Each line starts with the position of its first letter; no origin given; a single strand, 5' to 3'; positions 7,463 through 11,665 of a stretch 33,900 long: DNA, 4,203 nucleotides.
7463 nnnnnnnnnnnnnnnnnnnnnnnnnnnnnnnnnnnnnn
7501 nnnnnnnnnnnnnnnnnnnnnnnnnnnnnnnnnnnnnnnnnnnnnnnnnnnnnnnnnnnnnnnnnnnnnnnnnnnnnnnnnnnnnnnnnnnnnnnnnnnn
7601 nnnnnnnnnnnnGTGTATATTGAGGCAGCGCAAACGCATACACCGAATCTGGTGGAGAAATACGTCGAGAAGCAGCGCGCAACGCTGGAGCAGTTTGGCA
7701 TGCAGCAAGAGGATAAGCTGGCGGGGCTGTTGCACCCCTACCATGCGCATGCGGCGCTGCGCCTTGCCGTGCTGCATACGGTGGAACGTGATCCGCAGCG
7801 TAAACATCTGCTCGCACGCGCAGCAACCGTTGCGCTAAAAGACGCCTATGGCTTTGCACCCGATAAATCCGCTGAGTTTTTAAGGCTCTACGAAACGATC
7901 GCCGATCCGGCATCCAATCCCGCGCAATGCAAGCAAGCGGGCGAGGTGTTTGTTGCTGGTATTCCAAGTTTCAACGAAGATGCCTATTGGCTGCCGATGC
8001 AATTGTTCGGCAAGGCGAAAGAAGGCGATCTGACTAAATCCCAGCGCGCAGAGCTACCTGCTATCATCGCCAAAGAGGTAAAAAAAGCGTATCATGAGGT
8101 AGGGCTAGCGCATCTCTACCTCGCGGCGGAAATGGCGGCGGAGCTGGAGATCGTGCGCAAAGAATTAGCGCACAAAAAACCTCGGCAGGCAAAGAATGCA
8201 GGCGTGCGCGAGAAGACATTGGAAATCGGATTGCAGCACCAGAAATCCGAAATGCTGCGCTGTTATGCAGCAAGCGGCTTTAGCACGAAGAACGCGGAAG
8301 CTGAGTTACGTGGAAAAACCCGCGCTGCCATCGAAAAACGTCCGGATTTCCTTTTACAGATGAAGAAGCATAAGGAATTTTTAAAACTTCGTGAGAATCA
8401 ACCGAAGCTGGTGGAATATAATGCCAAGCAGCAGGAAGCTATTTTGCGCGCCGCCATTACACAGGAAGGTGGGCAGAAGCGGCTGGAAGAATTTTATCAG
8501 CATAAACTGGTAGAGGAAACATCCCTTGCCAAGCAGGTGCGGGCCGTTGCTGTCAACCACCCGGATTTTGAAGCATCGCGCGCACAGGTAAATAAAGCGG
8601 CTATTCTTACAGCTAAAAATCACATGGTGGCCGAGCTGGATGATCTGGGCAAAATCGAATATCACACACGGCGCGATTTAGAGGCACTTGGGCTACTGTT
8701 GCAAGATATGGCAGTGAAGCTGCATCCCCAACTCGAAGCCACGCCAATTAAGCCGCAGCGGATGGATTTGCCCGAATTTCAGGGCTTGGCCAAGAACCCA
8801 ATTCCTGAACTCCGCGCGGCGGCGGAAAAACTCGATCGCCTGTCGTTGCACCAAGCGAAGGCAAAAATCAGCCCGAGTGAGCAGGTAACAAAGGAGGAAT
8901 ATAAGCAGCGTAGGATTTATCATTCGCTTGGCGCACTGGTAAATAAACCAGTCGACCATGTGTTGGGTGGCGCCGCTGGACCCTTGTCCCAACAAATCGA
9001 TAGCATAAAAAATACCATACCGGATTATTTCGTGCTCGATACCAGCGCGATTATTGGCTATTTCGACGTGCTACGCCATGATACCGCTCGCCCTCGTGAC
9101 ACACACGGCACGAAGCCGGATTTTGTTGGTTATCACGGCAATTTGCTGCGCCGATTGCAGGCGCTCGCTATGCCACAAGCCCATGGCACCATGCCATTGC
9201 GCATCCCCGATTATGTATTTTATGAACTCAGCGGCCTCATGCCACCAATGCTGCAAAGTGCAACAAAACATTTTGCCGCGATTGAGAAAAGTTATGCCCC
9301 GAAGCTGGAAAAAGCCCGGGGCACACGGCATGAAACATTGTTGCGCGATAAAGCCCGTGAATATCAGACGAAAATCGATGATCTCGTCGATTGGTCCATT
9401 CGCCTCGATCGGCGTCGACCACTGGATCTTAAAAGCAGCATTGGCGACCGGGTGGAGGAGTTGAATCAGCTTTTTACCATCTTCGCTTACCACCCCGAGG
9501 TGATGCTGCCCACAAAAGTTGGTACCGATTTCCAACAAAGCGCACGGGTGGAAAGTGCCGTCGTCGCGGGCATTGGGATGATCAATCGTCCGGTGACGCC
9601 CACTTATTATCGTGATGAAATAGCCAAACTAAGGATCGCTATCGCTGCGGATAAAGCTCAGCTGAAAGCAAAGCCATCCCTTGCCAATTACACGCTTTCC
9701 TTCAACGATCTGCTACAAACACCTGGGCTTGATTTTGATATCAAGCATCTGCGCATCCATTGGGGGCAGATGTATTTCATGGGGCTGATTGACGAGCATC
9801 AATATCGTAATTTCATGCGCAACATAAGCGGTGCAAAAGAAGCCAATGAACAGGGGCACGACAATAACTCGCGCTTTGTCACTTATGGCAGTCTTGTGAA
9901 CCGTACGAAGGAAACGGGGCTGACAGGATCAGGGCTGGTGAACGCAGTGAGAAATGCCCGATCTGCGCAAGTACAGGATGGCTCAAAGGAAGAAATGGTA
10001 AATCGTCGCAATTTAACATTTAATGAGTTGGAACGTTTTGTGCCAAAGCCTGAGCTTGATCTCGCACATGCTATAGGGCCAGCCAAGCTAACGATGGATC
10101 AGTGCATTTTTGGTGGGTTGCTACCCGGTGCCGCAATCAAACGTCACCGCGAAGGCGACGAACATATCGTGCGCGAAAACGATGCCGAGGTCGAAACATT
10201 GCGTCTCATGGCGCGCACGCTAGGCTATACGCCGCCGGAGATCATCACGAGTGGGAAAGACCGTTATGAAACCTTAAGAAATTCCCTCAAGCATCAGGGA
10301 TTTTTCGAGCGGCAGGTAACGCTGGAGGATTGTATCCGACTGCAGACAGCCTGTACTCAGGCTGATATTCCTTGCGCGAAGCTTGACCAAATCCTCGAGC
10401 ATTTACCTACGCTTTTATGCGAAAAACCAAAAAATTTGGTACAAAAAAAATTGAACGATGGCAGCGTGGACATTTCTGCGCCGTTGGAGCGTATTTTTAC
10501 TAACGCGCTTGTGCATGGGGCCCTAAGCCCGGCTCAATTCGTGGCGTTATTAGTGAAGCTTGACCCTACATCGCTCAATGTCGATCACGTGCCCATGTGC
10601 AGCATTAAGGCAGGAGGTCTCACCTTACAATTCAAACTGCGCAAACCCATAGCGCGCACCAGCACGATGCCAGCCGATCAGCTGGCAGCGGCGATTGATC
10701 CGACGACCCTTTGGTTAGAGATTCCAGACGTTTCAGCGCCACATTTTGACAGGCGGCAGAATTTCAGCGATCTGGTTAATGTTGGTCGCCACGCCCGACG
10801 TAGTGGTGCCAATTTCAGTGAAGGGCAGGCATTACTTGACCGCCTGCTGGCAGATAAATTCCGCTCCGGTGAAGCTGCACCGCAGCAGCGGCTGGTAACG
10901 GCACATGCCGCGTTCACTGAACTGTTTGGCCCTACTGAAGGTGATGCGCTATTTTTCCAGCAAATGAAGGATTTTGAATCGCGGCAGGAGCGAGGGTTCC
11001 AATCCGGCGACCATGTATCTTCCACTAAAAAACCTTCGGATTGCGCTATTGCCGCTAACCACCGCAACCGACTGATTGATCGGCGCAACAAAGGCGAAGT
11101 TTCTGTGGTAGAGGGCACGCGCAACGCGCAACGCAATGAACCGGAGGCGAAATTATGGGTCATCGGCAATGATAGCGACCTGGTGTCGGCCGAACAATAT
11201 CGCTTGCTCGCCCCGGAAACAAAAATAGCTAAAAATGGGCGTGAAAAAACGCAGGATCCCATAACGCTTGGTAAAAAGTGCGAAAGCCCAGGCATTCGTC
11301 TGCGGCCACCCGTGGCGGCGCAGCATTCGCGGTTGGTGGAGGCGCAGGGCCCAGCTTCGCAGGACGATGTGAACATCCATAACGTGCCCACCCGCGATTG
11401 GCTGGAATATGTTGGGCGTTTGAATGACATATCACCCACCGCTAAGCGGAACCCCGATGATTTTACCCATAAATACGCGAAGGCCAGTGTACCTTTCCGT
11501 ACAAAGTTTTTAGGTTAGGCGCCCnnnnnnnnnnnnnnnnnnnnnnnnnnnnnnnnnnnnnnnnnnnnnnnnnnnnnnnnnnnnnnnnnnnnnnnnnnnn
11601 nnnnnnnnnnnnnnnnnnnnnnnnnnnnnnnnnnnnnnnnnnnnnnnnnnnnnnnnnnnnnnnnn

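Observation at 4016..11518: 2500-aa ORF: expanded DEDDh exonuclease head, about 1300 aa of unassignable helical sequence, and an apparently split PIN-like module, with no NTPase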

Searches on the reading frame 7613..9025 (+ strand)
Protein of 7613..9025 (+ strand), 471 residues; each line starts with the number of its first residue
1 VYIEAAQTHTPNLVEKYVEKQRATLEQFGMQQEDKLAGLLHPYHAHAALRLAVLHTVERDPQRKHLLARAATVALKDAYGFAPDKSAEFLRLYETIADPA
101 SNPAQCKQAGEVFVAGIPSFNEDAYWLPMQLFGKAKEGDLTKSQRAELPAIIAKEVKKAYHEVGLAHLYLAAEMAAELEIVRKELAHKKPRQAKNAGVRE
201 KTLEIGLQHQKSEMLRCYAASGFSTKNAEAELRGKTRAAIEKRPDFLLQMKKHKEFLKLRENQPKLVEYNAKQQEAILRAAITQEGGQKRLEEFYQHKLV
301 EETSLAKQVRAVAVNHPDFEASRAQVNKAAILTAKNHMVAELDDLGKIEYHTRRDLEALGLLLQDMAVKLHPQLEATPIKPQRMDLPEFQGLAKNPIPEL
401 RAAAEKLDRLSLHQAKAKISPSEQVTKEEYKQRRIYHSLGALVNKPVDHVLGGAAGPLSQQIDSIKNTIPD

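Call 23: search_protein_families(library=pfam, proteins=[window:7613-9025:+], max_evalue=10)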
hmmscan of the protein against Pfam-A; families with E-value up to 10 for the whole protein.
window:7613-9025:+ (471 aa): 2 families
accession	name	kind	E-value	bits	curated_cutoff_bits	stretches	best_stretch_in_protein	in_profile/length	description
PF14557.12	AphA_like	-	0.044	13.9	27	1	45-72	8-35/174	Putative AphA-like transcriptional regulator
PF01361.26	Tautomerase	-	0.19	12.1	22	1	58-84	10-36/60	Tautomerase enzyme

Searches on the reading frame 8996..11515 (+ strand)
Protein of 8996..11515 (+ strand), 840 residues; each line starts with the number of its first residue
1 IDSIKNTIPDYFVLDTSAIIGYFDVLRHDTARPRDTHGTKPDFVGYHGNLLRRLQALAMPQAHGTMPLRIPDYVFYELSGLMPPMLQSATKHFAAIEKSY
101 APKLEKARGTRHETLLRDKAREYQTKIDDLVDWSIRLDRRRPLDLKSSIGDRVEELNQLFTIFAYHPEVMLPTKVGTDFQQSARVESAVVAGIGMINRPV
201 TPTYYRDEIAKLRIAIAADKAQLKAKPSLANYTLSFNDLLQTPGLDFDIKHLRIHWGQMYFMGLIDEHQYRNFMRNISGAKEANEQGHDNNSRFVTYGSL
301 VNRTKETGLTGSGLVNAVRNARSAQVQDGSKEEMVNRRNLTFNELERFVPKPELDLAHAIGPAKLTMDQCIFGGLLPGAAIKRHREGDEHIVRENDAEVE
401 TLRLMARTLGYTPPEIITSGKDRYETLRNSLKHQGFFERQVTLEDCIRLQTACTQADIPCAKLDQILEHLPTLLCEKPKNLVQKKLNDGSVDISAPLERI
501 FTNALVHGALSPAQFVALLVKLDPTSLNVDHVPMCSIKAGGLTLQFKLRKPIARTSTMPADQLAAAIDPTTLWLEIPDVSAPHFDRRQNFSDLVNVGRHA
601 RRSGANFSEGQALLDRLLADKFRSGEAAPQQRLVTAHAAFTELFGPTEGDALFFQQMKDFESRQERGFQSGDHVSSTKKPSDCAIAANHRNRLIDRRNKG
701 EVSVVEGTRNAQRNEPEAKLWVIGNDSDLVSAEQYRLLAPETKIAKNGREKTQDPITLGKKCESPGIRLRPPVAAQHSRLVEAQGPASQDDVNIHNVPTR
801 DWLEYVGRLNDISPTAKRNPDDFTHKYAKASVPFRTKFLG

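Call 24: search_protein_families(library=padloc, proteins=[window:8996-11515:+], max_evalue=1)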
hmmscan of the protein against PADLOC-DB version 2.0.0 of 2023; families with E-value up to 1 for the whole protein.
window:8996-11515:+ (840 aa): 0 families

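Call 25: find_homologous_proteins(query=window:8996-11515:+, max_evalue=0.001)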
Query window:8996-11515:+ (840 aa): 3 proteins with E <= 0.001 among 8000 candidates.
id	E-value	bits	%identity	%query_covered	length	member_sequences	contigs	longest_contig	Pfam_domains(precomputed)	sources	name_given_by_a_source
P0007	6.0e-266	903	79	59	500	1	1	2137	-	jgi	jgi:hypothetical protein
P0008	7.0e-200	684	45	99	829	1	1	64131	-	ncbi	-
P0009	2.6e-172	593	41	99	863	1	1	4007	-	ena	-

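Call 28: find_homologous_proteins(query=A2, max_evalue=0.001)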
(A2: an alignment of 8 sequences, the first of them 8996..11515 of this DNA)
Query A2 (8 sequences) (840 aa, profile of the alignment): 3 proteins with E <= 0.001 among 8000 candidates.
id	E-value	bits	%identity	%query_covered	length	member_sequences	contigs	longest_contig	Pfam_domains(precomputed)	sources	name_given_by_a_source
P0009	9.3e-268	909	41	99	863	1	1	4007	-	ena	-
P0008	9.5e-256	869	45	99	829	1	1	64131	-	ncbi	-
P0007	3.6e-121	424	79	59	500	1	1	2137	-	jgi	jgi:hypothetical protein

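Call 38: search_solved_structures(query=A2, max_evalue=10)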
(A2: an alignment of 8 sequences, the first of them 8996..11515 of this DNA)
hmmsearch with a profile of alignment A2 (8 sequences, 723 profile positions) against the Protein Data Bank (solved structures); distinct sequences matched with E-value up to 10: 0.

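Call 42: search_protein_families(library=ncbifam, proteins=[window:8996-11515:+], max_evalue=0.01)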
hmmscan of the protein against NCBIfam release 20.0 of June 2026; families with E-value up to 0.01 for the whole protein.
window:8996-11515:+ (840 aa): 0 families

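Call 52: search_protein_representatives(alignment_id=A4)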
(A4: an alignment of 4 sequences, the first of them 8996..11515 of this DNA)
Query: 4 sequences, 840 profile positions. Proteins with E-value up to 0.001 (for the whole library): 37; up to 1e-10: 32; up to 1e-30: 21. The best 37 are listed.
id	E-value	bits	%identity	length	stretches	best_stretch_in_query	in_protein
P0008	0.0e+00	1502.6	-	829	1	1-839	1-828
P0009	0.0e+00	1461.7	-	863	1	1-840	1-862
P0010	0.0e+00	1177.7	-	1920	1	7-838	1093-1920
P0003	0.0e+00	1078.7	-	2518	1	8-837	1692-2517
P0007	2.2e-270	916.1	-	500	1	342-838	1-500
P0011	3.9e-140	485.2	-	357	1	480-837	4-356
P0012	3.7e-83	296.7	-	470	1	9-479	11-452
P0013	4.6e-68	246.8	-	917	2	6-723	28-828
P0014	3.0e-41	158.1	-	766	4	401-723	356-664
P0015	4.4e-37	144.3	-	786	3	348-725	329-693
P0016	1.8e-36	142.3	-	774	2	229-722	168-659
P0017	4.7e-36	140.9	-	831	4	66-190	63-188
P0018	1.2e-35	139.6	-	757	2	231-725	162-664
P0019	1.7e-35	139.1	-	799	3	413-772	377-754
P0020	6.5e-34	133.8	-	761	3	229-517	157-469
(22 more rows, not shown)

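Call 55: search_protein_families(library=pfam, alignment_id=A6, max_evalue=0.1)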
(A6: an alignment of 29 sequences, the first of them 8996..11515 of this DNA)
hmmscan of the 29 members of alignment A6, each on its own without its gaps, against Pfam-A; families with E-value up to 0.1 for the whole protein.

A. member 1, window:8996-11515:+ (840 aa): 0 families

B. families by the number of members that match (of 29 scanned): 14 families
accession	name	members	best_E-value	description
PF07179.17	SseB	1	0.0029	SseB protein N-terminal domain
PF01850.27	PIN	1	0.0081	PIN domain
PF10254.14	Pacs-1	1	0.01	PACS-1 cytosolic sorting protein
PF15575.11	Imm49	1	0.014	Immunity protein 49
PF00618.25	RasGEF_N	1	0.025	RasGEF N-terminal motif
PF19633.4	SDG2_C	1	0.026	Protein SET DOMAIN GROUP 2 C-terminal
PF07867.16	DUF1654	1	0.037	Protein of unknown function (DUF1654)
PF09928.14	DUF2160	1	0.037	Predicted small integral membrane protein (DUF2160)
PF09851.14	SHOCT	1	0.037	Short C-terminal domain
PF08148.17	DSHCT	1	0.067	DSHCT (NUC185) domain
PF19138.6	TbsP_N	1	0.072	Transcriptional regulator TbsP-like, N-terminal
PF17129.9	Peptidase_M99_C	1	0.074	C-terminal domain of metallo-carboxypeptidase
PF15698.10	Phosphatase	1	0.08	Phosphatase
PF22699.1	GMIP-like_FCH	1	0.099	GEM-interacting protein-like, FCH domain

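Call 56: search_solved_structures(query=A6, max_evalue=10)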
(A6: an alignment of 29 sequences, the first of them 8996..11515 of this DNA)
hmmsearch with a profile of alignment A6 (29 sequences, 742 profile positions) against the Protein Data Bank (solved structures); distinct sequences matched with E-value up to 10: 1.
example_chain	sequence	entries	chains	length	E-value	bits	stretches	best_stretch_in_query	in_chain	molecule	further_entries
9k9w_a9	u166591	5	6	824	0.69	11.6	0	434-457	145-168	Glr1262 protein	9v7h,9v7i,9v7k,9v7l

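Call 57: predict_structure(alignment_id=A3)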
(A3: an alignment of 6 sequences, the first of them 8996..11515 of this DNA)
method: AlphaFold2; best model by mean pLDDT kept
length: 840 residues; sequences in the alignment: 6
mean_pLDDT: 57.0   pTM: 0.50
mean pLDDT of the five models: 57.0, 56.1, 55.3, 52.4, 51.3
residues with pLDDT >= 90: 40; 70-90: 239; 50-70: 198; < 50: 363
segments of 3 or more residues with pLDDT < 50: 1-23, 39-41, 59-86, 132-184, 256-315, 334-338, 384-390, 489-491, 666-840
pLDDT, mean of each block of 10 residues (from residue 1): 32 36 52 52 53 55 40 46 48 71 76 70 59 42 33 40 40 44 55 61 83 77 59 78 77 53 44 41 36 28 34 51 62 50 63 54 70 78 48 66 86 72 68 67 88 86 89 80 56 65 81 92 86 85 89 82 90 78 75 81 64 82 67 85 77 68 46 30 29 33 42 43 35 36 31 26 24 25 26 32 39 35 31 32
secondary structure, 60 per line:
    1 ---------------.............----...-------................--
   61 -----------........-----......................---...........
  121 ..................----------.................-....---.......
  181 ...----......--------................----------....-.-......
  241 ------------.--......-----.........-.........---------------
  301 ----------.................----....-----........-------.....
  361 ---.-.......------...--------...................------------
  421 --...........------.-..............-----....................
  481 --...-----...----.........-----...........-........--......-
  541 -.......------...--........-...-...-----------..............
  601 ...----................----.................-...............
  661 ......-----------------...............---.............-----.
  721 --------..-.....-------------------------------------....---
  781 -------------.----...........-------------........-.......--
elements in order (helices of 4 or more, strands of 3 or more residues): H16-28 H43-58 H72-79 H85-106 H110-138 H149-165 H167-170 H174-183 H188-193 H202-217 H228-231 H236-240 H256-261 H267-275 H277-285 H311-327 H332-335 H342-348 H356-360 H367-372 H390-408 H423-433 H443-455 H461-480 E483-485 E491-493 H498-506 H512-522 E527-531 E534-539 E542-548 H560-566 E573-575 E587-589 H590-603 H608-623 H628-644 H646-666 H684-698 H704-714 H732-736 H774-777 H799-809 H823-830 H832-838

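Call 67: fold_search(model_id=the predicted structure, library=pdb)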
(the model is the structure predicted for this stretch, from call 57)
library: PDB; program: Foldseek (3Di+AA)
matches with E <= 10: 73; with E <= 0.001: 0
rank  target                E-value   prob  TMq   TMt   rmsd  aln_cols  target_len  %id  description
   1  6o3e_B                7.1e-01  0.06  0.10  0.13  34.2       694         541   12  mouse aE-catenin 82-883 (released 2019-11-13)
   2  3wfr_G                1.4e+00  0.06  0.07  0.11  21.1       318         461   11  tRNA processing enzyme complex 2 (released 2014-01-01)
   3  6a7h_C                1.4e+00  0.03  0.07  0.10  21.6       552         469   12  Bacterial protein toxins (released 2018-10-10)
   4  6s4m                  2.0e+00  0.02  0.07  0.10  26.3       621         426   11  Crystal structure of the human organic anion transporter MFSD10 (TETRAN) (released 2020-05-13)
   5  2o0y_B                2.1e+00  0.03  0.05  0.10  18.6       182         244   14  Crystal structure of putative transcriptional regulator RHA1_ro06953 (IclR-family) from Rhodococcus sp. (released 2006-12-26)
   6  7tdz_H                2.3e+00  0.02  0.10  0.10  38.4       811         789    9  Cryo-EM model of protomer of the cytoplasmic ring of the nuclear pore complex from Xenopus laevis (released 2022-06-22)
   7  9y6s_5a               2.6e+00  0.03  0.11  0.08  52.1       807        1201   10  96-nm repeat of the Leishmania tarentolae doublet microtubule (released 2025-12-17)
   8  3wfo_C                2.6e+00  0.03  0.06  0.10  20.2       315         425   13  tRNA processing enzyme (apo form 1) (released 2014-01-01)
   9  6a7h_A                2.6e+00  0.02  0.07  0.10  22.0       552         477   12  Bacterial protein toxins (released 2018-10-10)
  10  2o0y_A                2.7e+00  0.03  0.05  0.12  19.4       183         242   13  Crystal structure of putative transcriptional regulator RHA1_ro06953 (IclR-family) from Rhodococcus sp. (released 2006-12-26)
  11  3wfr_F                3.1e+00  0.03  0.07  0.12  21.1       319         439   13  tRNA processing enzyme complex 2 (released 2014-01-01)
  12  6a7h_B                3.1e+00  0.01  0.06  0.08  24.2       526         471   11  Bacterial protein toxins (released 2018-10-10)
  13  6ek4_D                3.2e+00  0.04  0.07  0.16  39.0       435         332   10  PaxB from Photorhabdus luminescens (released 2018-05-16)
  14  3wfr_H                3.2e+00  0.02  0.06  0.09  20.4       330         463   11  tRNA processing enzyme complex 2 (released 2014-01-01)
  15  7v6c_A                3.2e+00  0.01  0.08  0.05  27.8       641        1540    8  Structure of the Dicer-2-R2D2 heterodimer bound to small RNA duplex (released 2022-03-23)
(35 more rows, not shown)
